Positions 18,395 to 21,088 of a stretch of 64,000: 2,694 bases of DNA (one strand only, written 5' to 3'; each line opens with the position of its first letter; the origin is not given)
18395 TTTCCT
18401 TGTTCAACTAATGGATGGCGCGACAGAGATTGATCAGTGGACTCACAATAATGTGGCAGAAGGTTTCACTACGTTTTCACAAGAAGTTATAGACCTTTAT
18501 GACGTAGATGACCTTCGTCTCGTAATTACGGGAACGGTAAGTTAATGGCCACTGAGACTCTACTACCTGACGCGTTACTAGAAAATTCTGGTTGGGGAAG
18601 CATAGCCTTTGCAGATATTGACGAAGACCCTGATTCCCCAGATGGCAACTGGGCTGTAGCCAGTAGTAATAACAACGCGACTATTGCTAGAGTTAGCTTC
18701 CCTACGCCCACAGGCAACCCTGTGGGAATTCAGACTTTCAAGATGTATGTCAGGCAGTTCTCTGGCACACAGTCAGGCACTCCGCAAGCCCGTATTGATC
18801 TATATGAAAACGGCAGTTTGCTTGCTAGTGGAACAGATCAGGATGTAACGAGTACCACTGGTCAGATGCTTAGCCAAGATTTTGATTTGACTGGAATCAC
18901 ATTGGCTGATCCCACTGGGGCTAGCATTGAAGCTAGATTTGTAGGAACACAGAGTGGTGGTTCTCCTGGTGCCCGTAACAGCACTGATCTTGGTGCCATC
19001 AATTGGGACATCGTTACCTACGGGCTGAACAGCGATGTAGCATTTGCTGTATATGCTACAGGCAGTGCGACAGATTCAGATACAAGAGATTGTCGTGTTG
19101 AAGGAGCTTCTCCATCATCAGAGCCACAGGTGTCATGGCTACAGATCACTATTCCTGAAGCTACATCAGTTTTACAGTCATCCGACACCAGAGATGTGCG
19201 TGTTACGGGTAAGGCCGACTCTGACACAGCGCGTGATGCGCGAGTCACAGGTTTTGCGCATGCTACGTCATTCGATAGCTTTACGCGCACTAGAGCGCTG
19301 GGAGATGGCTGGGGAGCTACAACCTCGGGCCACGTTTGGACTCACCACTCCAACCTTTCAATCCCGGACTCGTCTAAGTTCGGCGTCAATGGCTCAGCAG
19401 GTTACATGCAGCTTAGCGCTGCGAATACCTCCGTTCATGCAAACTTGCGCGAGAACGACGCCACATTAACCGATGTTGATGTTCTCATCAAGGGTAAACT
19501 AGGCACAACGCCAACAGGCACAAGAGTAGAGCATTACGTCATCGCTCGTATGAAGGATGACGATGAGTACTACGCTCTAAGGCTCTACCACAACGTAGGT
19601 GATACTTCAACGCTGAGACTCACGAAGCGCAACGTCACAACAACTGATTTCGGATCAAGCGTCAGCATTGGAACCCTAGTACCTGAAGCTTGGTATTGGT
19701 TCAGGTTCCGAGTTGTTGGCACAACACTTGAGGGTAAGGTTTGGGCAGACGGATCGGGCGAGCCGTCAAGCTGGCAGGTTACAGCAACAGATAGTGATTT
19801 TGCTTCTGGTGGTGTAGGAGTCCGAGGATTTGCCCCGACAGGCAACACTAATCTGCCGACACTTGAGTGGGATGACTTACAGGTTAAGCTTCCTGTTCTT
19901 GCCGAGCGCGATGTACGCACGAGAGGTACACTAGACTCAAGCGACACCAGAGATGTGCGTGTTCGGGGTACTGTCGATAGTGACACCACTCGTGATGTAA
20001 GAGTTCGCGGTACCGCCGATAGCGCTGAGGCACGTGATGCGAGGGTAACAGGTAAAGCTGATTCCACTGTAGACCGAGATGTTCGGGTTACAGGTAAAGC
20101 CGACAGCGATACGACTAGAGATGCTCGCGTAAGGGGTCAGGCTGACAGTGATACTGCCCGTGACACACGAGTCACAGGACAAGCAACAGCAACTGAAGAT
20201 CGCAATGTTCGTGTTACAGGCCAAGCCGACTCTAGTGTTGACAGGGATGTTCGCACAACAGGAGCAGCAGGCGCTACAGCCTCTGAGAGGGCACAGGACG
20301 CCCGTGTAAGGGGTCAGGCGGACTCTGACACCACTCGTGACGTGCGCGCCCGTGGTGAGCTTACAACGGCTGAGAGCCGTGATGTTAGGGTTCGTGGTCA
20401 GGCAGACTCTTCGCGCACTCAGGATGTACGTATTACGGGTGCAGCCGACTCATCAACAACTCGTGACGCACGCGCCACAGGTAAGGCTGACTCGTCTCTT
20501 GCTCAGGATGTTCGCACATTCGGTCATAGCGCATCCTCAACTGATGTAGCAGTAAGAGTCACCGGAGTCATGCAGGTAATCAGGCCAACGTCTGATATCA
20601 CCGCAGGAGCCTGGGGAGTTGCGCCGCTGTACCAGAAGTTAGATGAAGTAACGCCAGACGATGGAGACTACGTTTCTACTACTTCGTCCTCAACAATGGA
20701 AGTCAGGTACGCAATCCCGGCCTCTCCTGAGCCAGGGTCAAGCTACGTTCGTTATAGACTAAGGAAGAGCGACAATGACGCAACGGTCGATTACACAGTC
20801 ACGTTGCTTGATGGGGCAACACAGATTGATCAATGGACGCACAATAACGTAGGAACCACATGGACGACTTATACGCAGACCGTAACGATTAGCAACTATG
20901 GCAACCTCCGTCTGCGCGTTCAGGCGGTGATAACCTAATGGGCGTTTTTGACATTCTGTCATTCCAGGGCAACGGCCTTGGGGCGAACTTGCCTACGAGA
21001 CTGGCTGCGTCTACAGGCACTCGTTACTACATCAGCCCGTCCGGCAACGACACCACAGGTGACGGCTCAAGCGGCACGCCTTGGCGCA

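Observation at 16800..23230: Three consecutive fibre/spike genes share a 14-aa (42-nt) tandem repeat DS-x-x-x-RDVRVTG-x-A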

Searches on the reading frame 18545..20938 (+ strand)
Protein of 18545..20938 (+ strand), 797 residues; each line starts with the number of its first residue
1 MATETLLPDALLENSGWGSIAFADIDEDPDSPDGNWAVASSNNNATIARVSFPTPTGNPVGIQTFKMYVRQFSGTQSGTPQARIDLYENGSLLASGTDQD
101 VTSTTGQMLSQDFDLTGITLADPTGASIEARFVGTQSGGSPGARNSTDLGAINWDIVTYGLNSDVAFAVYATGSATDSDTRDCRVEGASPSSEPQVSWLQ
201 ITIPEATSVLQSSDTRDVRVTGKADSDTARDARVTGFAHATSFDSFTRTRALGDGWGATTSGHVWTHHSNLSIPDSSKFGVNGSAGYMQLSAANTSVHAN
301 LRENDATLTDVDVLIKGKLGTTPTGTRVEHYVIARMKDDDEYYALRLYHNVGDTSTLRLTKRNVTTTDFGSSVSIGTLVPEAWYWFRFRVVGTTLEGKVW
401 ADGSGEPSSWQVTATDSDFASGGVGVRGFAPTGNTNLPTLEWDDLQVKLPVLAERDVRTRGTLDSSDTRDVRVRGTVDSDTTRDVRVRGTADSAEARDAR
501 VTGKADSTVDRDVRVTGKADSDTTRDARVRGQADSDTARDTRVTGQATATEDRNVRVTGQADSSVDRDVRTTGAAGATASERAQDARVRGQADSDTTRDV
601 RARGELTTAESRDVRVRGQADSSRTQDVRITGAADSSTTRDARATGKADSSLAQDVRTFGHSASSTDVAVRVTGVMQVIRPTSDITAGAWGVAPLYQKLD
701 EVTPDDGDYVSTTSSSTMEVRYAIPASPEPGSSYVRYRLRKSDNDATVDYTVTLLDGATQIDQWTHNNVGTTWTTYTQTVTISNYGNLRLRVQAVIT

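Call 4: search_protein_families(library=pfam, proteins=[window:18545-20938:+], max_evalue=0.1)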
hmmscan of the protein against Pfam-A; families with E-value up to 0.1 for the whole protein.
window:18545-20938:+ (797 aa): 1 family
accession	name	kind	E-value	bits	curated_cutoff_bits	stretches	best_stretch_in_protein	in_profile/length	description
PF22825.2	HpiC1-like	-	0.014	15.9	27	0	73-136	97-160/174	HpiC1 cyclase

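Call 5: search_protein_families(library=phrogs, proteins=[window:18545-20938:+], max_evalue=0.01)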
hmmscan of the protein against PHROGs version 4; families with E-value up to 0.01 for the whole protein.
window:18545-20938:+ (797 aa): 1 family
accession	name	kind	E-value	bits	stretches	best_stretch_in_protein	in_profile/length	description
phrog_24476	-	other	7.5e-26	91.2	1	240-445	827-1029/1066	phosphodiesterase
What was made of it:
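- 19262..19882 (+): Middle globular domain of gene 2 (aa 240-446). phrog_24476, E = 7.5e-26 (call 5).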

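Call 8: search_dna_similar(query=window:18545-20938:+, collection=phages, mode=protein, max_rows=30)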
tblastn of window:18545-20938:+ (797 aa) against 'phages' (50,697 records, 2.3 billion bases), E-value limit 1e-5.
Records with a match: 17; places in all: 22; records where one place covers at least 80% of the query: 0.
Best place of each record, by identity: <60% 17.
By first word of the organism name: Streptomyces 16; Thermobifida 1.
By host as written in the record: Streptomyces viridochromogenes DSM40736 5; Streptomyces griseus ATCC 10137 2; Streptomyces platensis MJ1A1 2; Streptomyces mirabilis NRRL B-2400 2; Streptomyces griseofuscus ATCC 23916 2; Streptomyces coelicolor M600 1; Streptomyces sp. RKBHB-173 1; Streptomyces toxytricini NRRL B-5426 1; and 1 more.
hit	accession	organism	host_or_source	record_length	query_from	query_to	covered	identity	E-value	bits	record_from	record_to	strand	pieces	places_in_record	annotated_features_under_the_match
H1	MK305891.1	Streptomyces phage Gibson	Streptomyces griseus ATCC 10137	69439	177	446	34%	29.6%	1e-11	75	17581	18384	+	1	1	24: hypothetical protein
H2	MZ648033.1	Streptomyces phage Rooney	Streptomyces viridochromogenes DSM40736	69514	177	446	34%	29.6%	1e-11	75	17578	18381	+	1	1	24: minor tail protein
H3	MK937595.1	Streptomyces phage Dubu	Streptomyces platensis MJ1A1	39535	233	448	27%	34.7%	3e-19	100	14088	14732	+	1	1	16: hypothetical protein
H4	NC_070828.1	Streptomyces phage Dubu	Streptomyces platensis MJ1A1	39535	233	448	27%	34.7%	3e-19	100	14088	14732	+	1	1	16: hypothetical protein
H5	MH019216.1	Streptomyces phage Wentworth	Streptomyces griseus ATCC 10137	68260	187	446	33%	28.7%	1e-8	65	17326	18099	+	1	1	24: hypothetical protein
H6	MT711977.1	Streptomyces phage Dagobah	Streptomyces coelicolor M600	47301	244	473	29%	32.2%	3e-12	77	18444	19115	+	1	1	carbohydrate binding domain-containing protein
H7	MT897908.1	Streptomyces phage ShakeNBake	Streptomyces viridochromogenes DSM40736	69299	177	436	33%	28.4%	2e-9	67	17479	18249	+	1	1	24: minor tail protein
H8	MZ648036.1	Streptomyces phage Lizz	Streptomyces viridochromogenes DSM40736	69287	218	446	29%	28.7%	6e-8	63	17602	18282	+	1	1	24: minor tail protein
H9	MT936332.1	Streptomyces phage phiRKBJ001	Streptomyces sp. RKBHB-173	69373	232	446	27%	30.5%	6e-8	63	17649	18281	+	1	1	minor tail protein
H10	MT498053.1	Streptomyces phage PHTowN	Streptomyces viridochromogenes DSM40736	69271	218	436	27%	29.2%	2e-8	64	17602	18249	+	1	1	24: minor tail protein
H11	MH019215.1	Streptomyces phage Yara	Streptomyces toxytricini NRRL B-5426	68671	242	450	26%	29.8%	3e-10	70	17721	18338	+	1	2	22: hypothetical protein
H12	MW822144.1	Streptomyces phage KimJongPhill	Streptomyces mirabilis NRRL B-2400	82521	242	448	26%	30.1%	9e-9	66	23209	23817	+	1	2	27: minor tail protein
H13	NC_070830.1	Streptomyces phage KimJongPhill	Streptomyces mirabilis NRRL B-2400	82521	242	448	26%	30.1%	9e-9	66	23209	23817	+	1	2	27: virion structural protein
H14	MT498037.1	Streptomyces phage Dryad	Streptomyces viridochromogenes DSM40736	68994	244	446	25%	27.8%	1e-7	62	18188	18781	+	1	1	26: minor tail protein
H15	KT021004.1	Thermobifida phage P1312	Thermobifida fusca NTU22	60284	243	450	26%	25.6%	1e-7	62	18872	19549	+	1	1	phosphodiesterase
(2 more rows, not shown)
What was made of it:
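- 19262..19882 (+): 25-35% identity to Streptomyces and Thermobifida phage minor tail or carbohydrate-binding proteins (call 8).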

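Call 11: find_homologous_proteins(query=window:18545-20938:+, max_evalue=0.001)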
Query window:18545-20938:+ (797 aa): 30 proteins with E <= 0.001 among 8000 candidates.
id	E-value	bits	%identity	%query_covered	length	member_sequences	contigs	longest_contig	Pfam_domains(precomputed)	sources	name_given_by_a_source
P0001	0.0e+0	1726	100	100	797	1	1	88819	-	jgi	jgi:hypothetical protein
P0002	1.5e-68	250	43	28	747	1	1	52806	-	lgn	-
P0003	5.4e-60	222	47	31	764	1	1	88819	PF13229.13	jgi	jgi:hypothetical protein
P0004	1.0e-57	214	46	27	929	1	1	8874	-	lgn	-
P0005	2.0e-48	184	59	20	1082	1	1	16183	-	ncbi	-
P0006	7.3e-42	162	42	22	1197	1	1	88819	-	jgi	jgi:hypothetical protein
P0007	4.8e-39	153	56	20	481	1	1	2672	-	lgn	-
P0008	6.8e-36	142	51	22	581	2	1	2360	-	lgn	-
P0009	2.8e-34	137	51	19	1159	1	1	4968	-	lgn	-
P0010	7.6e-31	126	43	26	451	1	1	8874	-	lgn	-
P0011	1.5e-29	121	48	19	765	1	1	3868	-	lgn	-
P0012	1.4e-28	118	47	16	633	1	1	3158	-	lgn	-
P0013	4.3e-28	116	55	16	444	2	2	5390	PF05593.20,PF25023.2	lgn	-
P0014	5.2e-26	110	49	19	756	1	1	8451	PF13385.14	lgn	-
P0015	3.8e-25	107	40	24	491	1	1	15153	-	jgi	jgi:hypothetical protein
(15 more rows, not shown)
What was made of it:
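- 18545..20938 (+): Gene 2, 797-aa modular fibre-like protein. Identical to the JGI protein P0001 (call 11).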

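Call 18: search_protein_families(library=ncbifam, proteins=[window:18545-20938:+], max_evalue=0.1)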
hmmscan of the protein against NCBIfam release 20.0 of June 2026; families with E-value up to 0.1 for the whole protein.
window:18545-20938:+ (797 aa): 0 families

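Call 25: find_encoding_contigs(protein=P0002, flank=10000, max_places=3)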
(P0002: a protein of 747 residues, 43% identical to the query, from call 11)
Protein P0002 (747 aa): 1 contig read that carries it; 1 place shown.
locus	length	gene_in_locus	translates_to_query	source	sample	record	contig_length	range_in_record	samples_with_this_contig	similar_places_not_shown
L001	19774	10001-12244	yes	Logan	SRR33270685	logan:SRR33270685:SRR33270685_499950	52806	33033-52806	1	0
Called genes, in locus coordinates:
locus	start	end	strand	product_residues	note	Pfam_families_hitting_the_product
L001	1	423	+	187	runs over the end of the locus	-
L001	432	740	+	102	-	-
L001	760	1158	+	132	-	-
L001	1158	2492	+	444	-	-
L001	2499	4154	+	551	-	-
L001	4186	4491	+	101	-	-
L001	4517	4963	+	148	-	-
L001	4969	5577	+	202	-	-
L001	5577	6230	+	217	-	-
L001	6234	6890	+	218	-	-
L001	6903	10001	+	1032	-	-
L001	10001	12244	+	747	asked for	-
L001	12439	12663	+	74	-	-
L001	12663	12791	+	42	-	-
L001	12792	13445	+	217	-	PF00334:NDK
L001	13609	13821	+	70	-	-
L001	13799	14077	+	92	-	-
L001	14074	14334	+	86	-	-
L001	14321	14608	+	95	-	-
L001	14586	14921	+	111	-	-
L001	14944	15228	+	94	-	-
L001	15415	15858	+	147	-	-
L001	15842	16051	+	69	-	-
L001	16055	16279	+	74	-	-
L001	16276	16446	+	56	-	-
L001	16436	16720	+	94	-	-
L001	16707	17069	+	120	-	-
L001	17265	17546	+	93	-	-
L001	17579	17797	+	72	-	-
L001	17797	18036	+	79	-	-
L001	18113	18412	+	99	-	-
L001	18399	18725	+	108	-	-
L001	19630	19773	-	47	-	?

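Call 26: find_encoding_contigs(protein=P0004, flank=10000, max_places=3)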
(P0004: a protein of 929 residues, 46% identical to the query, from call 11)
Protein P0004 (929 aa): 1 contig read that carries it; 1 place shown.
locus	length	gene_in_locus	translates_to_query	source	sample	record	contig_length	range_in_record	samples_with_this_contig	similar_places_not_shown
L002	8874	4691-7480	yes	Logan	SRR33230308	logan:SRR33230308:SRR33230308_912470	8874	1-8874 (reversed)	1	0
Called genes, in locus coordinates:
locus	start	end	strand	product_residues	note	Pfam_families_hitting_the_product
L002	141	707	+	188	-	-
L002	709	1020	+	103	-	-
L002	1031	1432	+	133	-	-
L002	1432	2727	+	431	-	-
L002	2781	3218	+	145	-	-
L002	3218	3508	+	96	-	-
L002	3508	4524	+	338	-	-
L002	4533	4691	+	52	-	-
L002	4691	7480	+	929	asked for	-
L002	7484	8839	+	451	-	-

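Call 34: search_protein_families(library=pfam, alignment_id=A2, max_evalue=0.001)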
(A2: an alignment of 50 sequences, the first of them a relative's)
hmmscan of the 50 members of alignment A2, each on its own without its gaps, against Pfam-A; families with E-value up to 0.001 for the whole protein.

A. member 1, P0001 (797 aa): 0 families

B. families by the number of members that match (of 50 scanned): 13 families
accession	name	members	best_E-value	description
PF13385.13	Laminin_G_3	6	3.8e-26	Concanavalin A-like lectin/glucanases superfamily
PF21722.4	Gly_rich_2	2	1.4e-14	Glycine-rich domain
PF25788.1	Ig_Rha78A_N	2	2.8e-06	Rha78A-like, N-terminal immunoglobulin domain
PF10102.14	DUF2341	1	1.1e-12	Domain of unknown function (DUF2341)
PF14099.13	Polysacc_lyase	1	1.3e-07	Polysaccharide lyase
PF13313.11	DUF4082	1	2.1e-07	Domain of unknown function (DUF4082)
PF22896.3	OB_RNR_1st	1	5.5e-07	Ribonuclease R, OB first domain, N-terminal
PF15902.12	Sortilin-Vps10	1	1.3e-06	Sortilin, neurotensin receptor 3,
PF02018.23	CBM_4_9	1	1.9e-06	Carbohydrate binding domain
PF09458.16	H_lectin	1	2.4e-06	H-type lectin domain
PF01203.25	T2SSN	1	6.4e-05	Type II secretion system (T2SS), protein N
PF06439.18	3keto-disac_hyd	1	0.00015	3-keto-disaccharide hydrolase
PF15939.10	YmcE_antitoxin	1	0.00025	Putative antitoxin of bacterial toxin-antitoxin system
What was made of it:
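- On Pfam Beta_helix (PF13229) / pectate-lyase-type right-handed beta-helix: None of 50 family members matches a repeat-type Pfam family (calls 4, 34).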

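Call 41: find_encoding_contigs(protein=P0001, flank=10000, max_places=2)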
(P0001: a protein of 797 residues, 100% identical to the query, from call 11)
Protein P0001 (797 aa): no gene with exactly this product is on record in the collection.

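Call 43: search_protein_families(library=phrogs, proteins=[L001:1158-2492:+, L001:2499-4154:+, L001:6903-10001:+, L001:4969-5577:+, L002:1432-2727:+, L002:3508-4524:+], max_evalue=0.001)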
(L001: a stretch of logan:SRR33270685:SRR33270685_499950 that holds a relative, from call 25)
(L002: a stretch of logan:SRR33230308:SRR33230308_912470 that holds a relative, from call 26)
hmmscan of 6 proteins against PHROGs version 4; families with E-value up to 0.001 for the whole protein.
L001:1158-2492:+ (444 aa): 0 families

L001:2499-4154:+ (551 aa): 0 families

L001:6903-10001:+ (1032 aa): 0 families

L001:4969-5577:+ (202 aa): 0 families

L002:1432-2727:+ (431 aa): 0 families

L002:3508-4524:+ (338 aa): 0 families

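Call 48: predict_structure(alignment_id=A2)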
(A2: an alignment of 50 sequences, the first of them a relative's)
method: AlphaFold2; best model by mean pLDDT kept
length: 797 residues; sequences in the alignment: 50
mean_pLDDT: 52.7   pTM: 0.38
mean pLDDT of the five models: 52.7, 49.5, 49.3, 49.2, 47.5
residues with pLDDT >= 90: 81; 70-90: 56; 50-70: 233; < 50: 427
segments of 3 or more residues with pLDDT < 50: 1-62, 71-77, 102-110, 112-391, 393-454
pLDDT, mean of each block of 10 residues (from residue 1): 32 36 37 38 40 41 51 49 67 63 47 47 43 37 36 32 32 36 37 36 34 33 34 30 33 34 32 36 34 31 33 29 44 44 44 33 29 30 34 39 40 36 35 38 36 50 53 58 59 60 60 64 67 59 62 67 64 58 66 62 60 65 63 64 62 64 59 69 87 86 86 94 83 91 92 97 97 95 93 95
secondary structure, 60 per line:
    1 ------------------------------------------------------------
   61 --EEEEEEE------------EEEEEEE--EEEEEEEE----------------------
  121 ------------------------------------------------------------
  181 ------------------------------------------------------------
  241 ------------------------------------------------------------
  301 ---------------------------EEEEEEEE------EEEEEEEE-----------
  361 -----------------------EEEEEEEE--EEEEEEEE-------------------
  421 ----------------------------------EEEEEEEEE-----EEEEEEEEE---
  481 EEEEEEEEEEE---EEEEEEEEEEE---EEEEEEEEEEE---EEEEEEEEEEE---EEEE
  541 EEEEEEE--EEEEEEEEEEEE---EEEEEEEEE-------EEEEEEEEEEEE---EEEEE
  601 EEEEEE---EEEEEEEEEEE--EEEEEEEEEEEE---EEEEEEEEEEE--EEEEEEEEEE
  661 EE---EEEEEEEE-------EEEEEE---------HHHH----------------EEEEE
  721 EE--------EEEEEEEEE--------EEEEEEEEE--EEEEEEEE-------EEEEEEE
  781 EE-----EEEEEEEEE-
elements in order (helices of 4 or more, strands of 3 or more residues): E63-69 E82-88 E91-98 E328-335 E342-349 E384-391 E394-401 E455-463 E469-477 E481-491 E495-505 E509-519 E523-533 E537-547 E550-561 E565-573 E581-592 E596-606 E610-620 E623-634 E638-648 E651-662 E666-673 E681-686 H696-699 E716-722 E731-739 E748-756 E759-766 E774-782 E788-796
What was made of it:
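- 20582..20935 (+): C-terminal CBM-like beta-sandwich of gene 2 (aa 680-797). pLDDT 86-97 (call 48).
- The full-length model with a shallow alignment gave a different strand register at pLDDT about 60 (call 48). The shallow-alignment monomer model was of low confidence (call 48).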

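Call 50: fold_search(model_id=the predicted structure, library=pdb)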
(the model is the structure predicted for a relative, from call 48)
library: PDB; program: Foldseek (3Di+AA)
matches with E <= 10: 775; with E <= 0.001: 2
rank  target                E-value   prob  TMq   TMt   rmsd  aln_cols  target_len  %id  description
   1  5w6h_A                1.3e-04  0.95  0.14  0.15  16.5       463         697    8  Crystal structure of Bacteriophage CBA120 tailspike protein 4 enzymatically active domain (TSP4dN, orf213) (released 2018-10-24)
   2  8iqe_C                3.9e-04  0.75  0.13  0.16  17.5       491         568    9  Crystal structure of tetrameric K2-2 TSP (released 2024-02-21)
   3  7xyc_A                2.0e-03  0.28  0.11  0.13  18.8       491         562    9  CryoEM structure of Klebsiella phage Kp7 type II tail fiber gp52 in vitro (released 2023-06-07)
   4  8iqe_B                2.4e-03  0.54  0.14  0.18  17.6       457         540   10  Crystal structure of tetrameric K2-2 TSP (released 2024-02-21)
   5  2vzp_B                7.2e-03  1.00  0.11  0.50   5.5       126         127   17  Atomic Resolution Structure of the C-terminal CBM35 from Amycolatopsis orientalis exo-chitosanase CsxA (released 2009-01-13)
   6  4mzu_A                9.9e-03  0.09  0.07  0.11  17.1       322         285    8  Crystal structure of FdtD, a bifunctional ketoisomerase/N-acetyltransferase from Shewanella denitrificans (released 2013-10-09)
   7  2w1w_B                1.1e-02  1.00  0.11  0.52   5.0       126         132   17  Native structure of a family 35 carbohydrate binding module from Clostridium thermocellum (released 2009-01-20)
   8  4mzu_J                1.1e-02  0.08  0.06  0.11  17.1       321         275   10  Crystal structure of FdtD, a bifunctional ketoisomerase/N-acetyltransferase from Shewanella denitrificans (released 2013-10-09)
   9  4gwm_B                1.2e-02  0.99  0.10  0.14   6.6       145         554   12  Crystal structure of human promeprin beta (released 2012-09-19)
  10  9mui_A                1.2e-02  0.99  0.10  0.45   7.0       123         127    3  C. difficile RBD1 with Ca2+ (released 2025-08-20)
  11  2vzr_A                1.3e-02  1.00  0.10  0.49   5.6       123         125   18  C-terminal CBM35 from Amycolatopsis orientalis exo-chitosanase CsxA in complex with glucuronic acid (released 2009-01-13)
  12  7auw_A                1.3e-02  0.98  0.10  0.14   7.3       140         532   12  Inhibitory complex of human meprin beta with mouse fetuin-B. (released 2021-04-14)
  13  9jsm_E                1.5e-02  0.87  0.09  0.15   8.4       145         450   11  Clostridium perfringens iota toxin pore Ib in prepore VI state (released 2025-05-14)
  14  5fui                  1.6e-02  1.00  0.11  0.52   4.7       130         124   18  Crystal structure of the C-terminal CBM6 of LamC a marine laminarianse from Zobellia galactanivorans (released 2016-03-02)
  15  2y6k_A                1.7e-02  1.00  0.08  0.34   4.8        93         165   15  Xylotetraose bound to X-2 engineered mutated CBM4-2 Carbohydrate Binding Module from a Thermostable Rhodothermus marin (released 2012-03-07)
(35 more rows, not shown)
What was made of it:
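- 20582..20935 (+): Foldseek matches CBM35, CBM6 and CBM4 with probability about 1.0 and TM about 0.5 on the target (call 50).
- On Phage receptor-binding protein (tail fibre / tailspike): Beta_helix (call 4), a CBM35/6-like fold (call 50), a domain shared with actinophage minor tail proteins (call 8), and LamG, CBM_4_9, H_lectin and polysaccharide lyase in family members (call 34).
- The proteins already carry dedicated lectin and CBM domains (calls 34, 50).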
